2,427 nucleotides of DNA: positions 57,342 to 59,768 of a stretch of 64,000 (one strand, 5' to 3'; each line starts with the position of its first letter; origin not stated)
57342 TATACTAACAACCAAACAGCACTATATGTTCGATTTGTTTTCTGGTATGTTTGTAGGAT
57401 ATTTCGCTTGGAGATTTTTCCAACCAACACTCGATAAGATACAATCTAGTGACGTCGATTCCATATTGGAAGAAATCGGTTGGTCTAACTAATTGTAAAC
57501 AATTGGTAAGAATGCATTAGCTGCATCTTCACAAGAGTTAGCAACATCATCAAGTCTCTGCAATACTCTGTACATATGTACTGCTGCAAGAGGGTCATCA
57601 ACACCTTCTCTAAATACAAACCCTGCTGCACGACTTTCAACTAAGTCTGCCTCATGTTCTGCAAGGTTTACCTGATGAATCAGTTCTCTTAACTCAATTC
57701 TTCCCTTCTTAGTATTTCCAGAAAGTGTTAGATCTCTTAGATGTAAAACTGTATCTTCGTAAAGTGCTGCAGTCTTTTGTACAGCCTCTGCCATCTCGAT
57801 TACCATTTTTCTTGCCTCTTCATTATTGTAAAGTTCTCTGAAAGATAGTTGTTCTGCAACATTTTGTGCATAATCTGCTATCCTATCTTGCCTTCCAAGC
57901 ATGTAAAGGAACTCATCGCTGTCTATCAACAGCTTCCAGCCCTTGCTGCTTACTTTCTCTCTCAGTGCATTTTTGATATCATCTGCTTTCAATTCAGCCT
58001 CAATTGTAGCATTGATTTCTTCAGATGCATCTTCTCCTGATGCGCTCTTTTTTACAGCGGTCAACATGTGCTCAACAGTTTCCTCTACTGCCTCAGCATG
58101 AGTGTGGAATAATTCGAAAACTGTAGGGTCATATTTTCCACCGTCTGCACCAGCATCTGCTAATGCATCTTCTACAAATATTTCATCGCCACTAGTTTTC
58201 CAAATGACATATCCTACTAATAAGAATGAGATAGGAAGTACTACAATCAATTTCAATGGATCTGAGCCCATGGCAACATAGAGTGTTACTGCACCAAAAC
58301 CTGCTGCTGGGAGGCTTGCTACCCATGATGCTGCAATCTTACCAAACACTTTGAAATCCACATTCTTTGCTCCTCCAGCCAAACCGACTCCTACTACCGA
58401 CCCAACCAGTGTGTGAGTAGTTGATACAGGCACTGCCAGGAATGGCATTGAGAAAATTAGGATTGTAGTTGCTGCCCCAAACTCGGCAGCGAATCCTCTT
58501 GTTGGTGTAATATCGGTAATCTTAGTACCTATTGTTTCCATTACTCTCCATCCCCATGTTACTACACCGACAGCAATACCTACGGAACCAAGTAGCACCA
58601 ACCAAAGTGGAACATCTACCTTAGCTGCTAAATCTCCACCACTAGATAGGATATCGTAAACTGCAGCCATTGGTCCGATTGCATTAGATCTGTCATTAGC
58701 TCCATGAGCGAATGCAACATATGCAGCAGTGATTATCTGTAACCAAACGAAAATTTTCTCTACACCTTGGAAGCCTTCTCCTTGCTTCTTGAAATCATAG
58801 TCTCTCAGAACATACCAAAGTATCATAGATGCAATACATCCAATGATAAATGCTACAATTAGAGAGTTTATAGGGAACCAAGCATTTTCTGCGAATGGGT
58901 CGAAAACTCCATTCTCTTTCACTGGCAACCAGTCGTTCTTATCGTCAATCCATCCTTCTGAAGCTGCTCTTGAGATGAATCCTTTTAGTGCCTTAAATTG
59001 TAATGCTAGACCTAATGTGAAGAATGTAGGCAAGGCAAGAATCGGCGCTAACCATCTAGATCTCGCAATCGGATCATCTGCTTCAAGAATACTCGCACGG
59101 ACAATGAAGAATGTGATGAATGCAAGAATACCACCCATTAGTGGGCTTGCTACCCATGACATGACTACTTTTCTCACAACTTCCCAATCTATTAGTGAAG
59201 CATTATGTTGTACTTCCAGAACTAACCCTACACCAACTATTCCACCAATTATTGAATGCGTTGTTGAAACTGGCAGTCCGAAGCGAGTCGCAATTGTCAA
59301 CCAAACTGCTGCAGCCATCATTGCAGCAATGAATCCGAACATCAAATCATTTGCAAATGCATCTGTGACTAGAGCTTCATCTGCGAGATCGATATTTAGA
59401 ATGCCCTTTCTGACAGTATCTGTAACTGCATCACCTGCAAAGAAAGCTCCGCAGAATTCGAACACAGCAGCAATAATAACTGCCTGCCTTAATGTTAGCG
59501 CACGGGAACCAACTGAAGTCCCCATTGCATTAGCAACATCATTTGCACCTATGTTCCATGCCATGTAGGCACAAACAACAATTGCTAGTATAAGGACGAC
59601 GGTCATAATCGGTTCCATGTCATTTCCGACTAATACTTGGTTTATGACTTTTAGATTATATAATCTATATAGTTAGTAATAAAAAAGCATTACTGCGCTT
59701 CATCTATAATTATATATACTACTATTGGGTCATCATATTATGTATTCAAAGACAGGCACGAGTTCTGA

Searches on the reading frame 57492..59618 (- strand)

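Call 9: search_protein_families(library=pfam, proteins=[window:57492-59618:-], max_evalue=0.001)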
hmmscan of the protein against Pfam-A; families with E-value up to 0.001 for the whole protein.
window:57492-59618:- (709 aa): 2 families
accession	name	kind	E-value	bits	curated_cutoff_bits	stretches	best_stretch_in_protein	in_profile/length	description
PF01384.25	PHO4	-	2.5e-113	379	33.7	1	23-441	1-348/350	Phosphate transporter family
PF01865.21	PhoU_div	-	1.6e-19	70.6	24.4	1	501-706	10-211/214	Protein of unknown function DUF47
